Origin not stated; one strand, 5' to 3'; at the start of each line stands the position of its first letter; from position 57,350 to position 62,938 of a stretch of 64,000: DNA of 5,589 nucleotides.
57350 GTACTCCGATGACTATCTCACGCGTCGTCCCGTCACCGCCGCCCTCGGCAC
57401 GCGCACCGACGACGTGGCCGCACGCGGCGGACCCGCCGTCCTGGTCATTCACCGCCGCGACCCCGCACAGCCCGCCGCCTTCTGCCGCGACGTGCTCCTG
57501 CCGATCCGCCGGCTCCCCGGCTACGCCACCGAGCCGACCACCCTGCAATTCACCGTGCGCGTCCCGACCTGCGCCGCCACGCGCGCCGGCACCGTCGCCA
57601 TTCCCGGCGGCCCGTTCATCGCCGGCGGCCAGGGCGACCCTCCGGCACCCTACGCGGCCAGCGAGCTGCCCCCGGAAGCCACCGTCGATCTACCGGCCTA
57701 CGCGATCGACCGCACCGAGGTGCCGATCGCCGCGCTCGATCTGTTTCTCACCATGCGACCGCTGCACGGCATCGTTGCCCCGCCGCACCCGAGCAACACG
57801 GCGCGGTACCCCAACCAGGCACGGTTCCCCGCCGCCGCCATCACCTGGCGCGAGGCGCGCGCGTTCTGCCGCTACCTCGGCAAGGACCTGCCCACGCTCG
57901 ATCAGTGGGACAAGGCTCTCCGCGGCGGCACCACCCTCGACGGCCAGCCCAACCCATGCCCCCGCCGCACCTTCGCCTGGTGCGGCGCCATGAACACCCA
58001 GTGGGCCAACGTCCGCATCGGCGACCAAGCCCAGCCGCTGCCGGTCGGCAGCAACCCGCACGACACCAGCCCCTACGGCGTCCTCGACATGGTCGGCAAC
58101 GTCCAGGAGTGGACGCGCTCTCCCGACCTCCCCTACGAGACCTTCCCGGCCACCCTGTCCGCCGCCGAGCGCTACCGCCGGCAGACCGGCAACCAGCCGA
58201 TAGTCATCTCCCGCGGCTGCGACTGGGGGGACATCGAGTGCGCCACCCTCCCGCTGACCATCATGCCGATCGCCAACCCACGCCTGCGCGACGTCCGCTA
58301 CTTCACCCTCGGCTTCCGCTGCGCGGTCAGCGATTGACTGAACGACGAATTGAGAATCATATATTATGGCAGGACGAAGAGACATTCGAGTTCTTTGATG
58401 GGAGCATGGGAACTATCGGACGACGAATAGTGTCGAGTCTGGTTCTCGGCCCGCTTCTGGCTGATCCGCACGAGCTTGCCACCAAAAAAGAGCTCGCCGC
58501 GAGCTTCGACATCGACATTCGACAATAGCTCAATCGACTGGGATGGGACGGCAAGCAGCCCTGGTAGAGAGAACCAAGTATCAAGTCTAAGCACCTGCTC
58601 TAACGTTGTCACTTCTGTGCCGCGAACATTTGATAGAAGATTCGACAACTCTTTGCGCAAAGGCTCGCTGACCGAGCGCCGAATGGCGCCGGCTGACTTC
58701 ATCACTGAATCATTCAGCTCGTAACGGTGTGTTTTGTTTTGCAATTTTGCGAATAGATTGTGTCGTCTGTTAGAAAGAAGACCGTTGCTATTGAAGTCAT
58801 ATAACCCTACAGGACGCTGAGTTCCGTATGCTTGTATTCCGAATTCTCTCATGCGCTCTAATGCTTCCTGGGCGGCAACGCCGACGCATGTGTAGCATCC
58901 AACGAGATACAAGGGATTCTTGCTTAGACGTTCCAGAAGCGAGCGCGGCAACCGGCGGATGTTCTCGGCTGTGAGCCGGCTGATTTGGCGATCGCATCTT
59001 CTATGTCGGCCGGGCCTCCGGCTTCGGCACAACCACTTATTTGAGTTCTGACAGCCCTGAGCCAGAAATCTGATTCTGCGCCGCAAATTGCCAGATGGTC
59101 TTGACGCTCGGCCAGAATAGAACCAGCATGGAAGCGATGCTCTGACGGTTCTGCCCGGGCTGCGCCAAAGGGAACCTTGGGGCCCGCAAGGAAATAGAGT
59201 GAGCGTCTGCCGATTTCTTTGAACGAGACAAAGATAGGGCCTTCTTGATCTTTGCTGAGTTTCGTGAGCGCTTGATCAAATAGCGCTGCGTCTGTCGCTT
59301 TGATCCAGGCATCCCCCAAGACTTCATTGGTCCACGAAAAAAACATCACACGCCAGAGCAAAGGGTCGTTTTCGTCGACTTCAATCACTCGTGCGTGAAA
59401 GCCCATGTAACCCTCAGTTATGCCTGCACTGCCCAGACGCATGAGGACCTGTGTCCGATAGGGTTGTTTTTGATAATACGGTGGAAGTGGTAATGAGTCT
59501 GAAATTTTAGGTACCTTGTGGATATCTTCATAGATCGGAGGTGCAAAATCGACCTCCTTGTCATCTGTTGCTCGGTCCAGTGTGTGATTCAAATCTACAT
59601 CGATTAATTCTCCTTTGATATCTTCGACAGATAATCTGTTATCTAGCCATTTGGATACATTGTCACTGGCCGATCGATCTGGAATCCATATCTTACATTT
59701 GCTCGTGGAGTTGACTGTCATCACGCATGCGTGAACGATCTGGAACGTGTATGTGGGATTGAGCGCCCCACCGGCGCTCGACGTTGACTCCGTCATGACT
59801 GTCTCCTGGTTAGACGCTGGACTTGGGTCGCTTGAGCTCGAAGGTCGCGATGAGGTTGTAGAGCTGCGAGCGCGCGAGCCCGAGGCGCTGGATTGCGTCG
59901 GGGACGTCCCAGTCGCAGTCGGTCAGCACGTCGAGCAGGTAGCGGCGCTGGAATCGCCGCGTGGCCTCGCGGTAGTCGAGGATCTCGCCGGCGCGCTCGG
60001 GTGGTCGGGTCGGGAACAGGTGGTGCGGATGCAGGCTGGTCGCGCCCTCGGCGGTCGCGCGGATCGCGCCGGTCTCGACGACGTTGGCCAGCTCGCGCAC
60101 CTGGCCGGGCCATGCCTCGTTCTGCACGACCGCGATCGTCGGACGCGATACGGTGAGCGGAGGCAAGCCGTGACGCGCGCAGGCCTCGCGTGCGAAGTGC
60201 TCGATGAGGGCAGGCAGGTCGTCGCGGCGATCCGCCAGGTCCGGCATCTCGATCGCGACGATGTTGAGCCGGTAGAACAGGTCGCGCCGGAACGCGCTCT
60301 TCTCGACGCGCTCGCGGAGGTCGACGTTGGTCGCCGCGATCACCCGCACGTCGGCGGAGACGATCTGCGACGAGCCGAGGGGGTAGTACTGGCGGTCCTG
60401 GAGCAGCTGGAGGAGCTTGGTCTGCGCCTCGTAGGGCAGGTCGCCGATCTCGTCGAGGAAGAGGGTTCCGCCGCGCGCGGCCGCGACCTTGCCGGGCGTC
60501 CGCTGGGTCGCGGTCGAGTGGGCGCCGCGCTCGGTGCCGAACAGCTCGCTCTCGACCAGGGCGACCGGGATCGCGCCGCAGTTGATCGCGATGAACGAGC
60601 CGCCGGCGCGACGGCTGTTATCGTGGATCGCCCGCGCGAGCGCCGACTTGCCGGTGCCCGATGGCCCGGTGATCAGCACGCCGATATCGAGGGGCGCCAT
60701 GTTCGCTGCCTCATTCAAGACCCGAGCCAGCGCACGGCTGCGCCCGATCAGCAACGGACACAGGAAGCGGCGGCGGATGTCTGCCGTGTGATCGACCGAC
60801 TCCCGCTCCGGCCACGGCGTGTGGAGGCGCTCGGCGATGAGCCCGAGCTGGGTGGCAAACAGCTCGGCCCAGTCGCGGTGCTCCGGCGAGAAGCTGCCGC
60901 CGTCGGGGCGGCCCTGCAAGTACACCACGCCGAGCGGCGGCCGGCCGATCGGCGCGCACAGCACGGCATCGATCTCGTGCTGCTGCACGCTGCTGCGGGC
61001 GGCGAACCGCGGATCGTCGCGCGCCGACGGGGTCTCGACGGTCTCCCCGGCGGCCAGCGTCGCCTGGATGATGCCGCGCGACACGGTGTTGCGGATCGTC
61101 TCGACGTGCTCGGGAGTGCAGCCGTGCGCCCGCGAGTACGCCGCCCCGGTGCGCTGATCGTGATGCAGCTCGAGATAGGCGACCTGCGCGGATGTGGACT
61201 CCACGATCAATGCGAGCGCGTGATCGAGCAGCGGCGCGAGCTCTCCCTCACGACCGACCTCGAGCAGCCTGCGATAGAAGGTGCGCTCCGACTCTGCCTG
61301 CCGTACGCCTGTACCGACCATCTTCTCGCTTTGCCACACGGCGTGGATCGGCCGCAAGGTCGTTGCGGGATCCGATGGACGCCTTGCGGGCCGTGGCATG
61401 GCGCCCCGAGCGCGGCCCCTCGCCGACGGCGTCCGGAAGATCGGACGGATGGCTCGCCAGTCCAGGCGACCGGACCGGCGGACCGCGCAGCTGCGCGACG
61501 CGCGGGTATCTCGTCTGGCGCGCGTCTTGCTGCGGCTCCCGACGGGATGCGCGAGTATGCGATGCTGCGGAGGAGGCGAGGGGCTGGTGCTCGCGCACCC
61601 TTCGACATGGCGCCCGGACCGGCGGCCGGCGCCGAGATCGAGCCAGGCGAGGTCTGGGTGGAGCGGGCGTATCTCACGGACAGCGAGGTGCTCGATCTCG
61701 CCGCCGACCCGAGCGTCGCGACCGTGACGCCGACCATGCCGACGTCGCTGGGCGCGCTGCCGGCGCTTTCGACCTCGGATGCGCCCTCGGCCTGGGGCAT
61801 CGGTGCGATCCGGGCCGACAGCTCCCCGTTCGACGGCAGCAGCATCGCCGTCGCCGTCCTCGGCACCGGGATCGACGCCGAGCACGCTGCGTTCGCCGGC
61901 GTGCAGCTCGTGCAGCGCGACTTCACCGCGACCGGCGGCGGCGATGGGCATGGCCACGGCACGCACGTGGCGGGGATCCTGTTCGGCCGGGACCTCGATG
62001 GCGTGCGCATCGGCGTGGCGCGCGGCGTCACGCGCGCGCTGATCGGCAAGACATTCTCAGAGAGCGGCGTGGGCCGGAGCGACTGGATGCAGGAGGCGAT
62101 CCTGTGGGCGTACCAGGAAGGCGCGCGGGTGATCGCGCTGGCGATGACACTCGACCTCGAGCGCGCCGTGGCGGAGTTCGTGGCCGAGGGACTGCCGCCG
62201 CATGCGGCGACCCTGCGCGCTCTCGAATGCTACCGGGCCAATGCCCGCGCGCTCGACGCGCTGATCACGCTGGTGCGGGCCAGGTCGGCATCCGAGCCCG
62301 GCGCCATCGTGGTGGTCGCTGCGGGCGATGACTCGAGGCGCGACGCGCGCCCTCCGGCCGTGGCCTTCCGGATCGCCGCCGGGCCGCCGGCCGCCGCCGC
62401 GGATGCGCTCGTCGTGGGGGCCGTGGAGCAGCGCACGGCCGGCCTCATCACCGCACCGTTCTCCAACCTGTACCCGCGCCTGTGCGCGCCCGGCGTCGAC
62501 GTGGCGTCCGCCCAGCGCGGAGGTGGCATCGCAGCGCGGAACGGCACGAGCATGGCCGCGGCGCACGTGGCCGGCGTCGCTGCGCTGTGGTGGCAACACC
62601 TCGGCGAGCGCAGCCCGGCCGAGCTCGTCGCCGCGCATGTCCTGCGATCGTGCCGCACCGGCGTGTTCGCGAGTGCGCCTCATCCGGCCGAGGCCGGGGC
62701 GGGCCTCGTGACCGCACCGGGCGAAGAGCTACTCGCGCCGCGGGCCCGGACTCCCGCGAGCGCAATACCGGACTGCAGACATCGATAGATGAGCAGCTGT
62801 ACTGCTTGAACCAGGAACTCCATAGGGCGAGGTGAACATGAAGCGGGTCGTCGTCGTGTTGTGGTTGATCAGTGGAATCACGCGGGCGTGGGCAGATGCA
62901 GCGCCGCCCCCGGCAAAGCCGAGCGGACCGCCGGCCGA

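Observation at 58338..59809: AT-rich orphan cassette wedged behind, and translationally coupled to, an EBP-type regulator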

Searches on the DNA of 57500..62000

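Call 97: search_rna_families(source=window, start=57500, end=62000, threshold=evalue, max_evalue=0.1)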
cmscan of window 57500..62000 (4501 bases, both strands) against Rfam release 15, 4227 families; matches with E-value up to 0.1: 0.
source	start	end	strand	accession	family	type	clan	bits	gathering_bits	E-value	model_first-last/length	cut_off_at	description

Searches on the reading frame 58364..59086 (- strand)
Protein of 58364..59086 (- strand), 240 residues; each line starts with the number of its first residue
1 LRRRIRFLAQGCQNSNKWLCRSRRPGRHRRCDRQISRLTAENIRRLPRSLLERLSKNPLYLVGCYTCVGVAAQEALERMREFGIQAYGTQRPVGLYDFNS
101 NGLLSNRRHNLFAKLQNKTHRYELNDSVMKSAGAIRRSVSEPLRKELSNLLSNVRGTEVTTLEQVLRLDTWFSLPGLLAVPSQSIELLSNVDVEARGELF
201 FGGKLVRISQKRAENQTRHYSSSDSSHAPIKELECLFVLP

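Call 5: search_protein_families(library=pfam, proteins=[window:58364-59086:-], max_evalue=1)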
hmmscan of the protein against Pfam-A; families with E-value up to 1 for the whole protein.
window:58364-59086:- (240 aa): 0 families

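Call 6: search_protein_families(library=ncbifam, proteins=[window:58364-59086:-], max_evalue=1)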
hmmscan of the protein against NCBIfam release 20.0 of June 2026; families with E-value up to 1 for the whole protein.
window:58364-59086:- (240 aa): 0 families

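Call 7: search_protein_families(library=padloc, proteins=[window:58364-59086:-], max_evalue=1)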
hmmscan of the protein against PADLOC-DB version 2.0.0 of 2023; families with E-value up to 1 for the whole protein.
window:58364-59086:- (240 aa): 0 families

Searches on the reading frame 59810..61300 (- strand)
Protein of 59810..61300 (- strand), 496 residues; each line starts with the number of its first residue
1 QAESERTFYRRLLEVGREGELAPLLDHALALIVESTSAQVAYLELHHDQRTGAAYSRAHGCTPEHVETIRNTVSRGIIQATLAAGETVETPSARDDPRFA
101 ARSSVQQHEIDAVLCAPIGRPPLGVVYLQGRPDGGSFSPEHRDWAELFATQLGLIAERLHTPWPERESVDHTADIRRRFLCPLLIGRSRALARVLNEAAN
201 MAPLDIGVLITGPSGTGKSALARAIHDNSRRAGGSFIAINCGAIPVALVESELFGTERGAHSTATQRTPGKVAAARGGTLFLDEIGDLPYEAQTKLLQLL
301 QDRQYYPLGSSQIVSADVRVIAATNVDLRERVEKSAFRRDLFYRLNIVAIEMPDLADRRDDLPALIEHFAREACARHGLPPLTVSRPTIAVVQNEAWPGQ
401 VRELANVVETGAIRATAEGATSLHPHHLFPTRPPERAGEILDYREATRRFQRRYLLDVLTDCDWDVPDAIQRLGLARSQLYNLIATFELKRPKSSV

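Call 22: search_protein_families(library=pfam, proteins=[window:59810-61300:-], max_evalue=0.001)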
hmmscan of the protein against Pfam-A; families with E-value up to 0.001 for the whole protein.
window:59810-61300:- (496 aa): 11 families
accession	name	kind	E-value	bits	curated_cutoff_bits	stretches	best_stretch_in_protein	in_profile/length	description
PF00158.32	Sigma54_activat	-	7.2e-62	208.4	20.2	1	184-350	1-167/168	Sigma-54 interaction domain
PF14532.12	Sigma54_activ_2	-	1.3e-17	64.7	25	1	185-355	1-138/138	Sigma-54 interaction domain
PF25601.1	AAA_lid_14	-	1.8e-12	47.4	27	1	357-428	2-70/87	AAA+ ATPase lid domain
PF13185.12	GAF_2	-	7.9e-11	42.8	28.6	1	24-154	7-133/136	GAF domain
PF07728.20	AAA_5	-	1.1e-10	42.1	22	1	207-338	1-136/139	AAA domain (dynein-related subfamily)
PF01590.32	GAF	-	2e-09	38.5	22.4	1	21-154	2-131/133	GAF domain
PF13191.12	AAA_16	-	3e-08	34.8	32.6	1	184-263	2-88/167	AAA ATPase domain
PF00004.35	AAA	-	4.9e-07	30.7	21.2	1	208-331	1-113/131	ATPase family associated with various cellular activities (AAA)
PF01078.27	Mg_chelatase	-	2.2e-05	24.4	20.3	0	265-306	95-136/207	Magnesium chelatase, subunit ChlI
PF20703.3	nSTAND1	-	0.00035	20.7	27.1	0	185-224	17-52/379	Novel STAND NTPase 1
PF07724.20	AAA_2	-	0.00044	20.8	27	1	208-335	6-134/166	AAA domain (Cdc48 subfamily)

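Call 82: search_protein_families(library=padloc, proteins=[window:59810-61300:-], max_evalue=0.01)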
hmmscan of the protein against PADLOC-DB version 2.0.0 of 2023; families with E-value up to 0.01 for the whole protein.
window:59810-61300:- (496 aa): 6 families
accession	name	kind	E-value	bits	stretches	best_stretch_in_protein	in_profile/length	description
PDLC01995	RtcR_PspF2--CARF_AAA_HTH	-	1.7e-83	279.4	1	184-488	169-479/481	-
PDLC01994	RtcR_PspF1--CARF_AAA_HTH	-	5e-47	159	1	182-408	162-381/468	-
PDLC01993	RtcR--CARF_AAA_HTH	-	2.9e-45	152.7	1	207-409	206-416/523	-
PDLC04140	mad8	-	0.00089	16.8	1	208-238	30-62/314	mads_8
PDLC04606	PDC-M37B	-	0.0051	14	1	208-284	177-252/390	-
PDLC03859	LmuB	-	0.0087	13.3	0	208-225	27-44/611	-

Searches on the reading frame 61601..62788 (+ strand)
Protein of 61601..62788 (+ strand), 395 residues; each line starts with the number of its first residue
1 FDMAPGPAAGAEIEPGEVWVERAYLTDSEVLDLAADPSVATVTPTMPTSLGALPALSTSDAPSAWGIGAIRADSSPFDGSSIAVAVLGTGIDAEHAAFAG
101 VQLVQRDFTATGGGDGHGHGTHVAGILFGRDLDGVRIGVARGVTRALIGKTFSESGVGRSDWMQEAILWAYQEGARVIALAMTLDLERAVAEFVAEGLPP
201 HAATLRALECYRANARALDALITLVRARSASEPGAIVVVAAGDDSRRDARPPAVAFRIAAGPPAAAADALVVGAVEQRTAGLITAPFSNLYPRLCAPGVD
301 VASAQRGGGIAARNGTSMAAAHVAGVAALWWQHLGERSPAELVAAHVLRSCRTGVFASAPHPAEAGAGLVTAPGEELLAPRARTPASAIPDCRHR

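Call 22: search_protein_families(library=pfam, proteins=[window:61601-62788:+], max_evalue=0.001)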
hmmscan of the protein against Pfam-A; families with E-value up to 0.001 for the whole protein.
window:61601-62788:+ (395 aa): 1 family
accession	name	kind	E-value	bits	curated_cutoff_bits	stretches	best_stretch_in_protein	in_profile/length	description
PF00082.27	Peptidase_S8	-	2.4e-28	99.7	21.8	1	79-350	1-272/288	Subtilase family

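Call 82: search_protein_families(library=padloc, proteins=[window:61601-62788:+], max_evalue=0.01)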
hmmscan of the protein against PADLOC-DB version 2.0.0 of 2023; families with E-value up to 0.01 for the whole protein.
window:61601-62788:+ (395 aa): 3 families
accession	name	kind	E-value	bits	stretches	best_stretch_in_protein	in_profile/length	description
PDLC03014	subtilase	-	1.3e-18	65.6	2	234-353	273-377/391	-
PDLC02197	IetS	-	0.001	15.4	0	299-348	479-532/749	-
PDLC02198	IetS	-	0.002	14.1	1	81-158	253-333/795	-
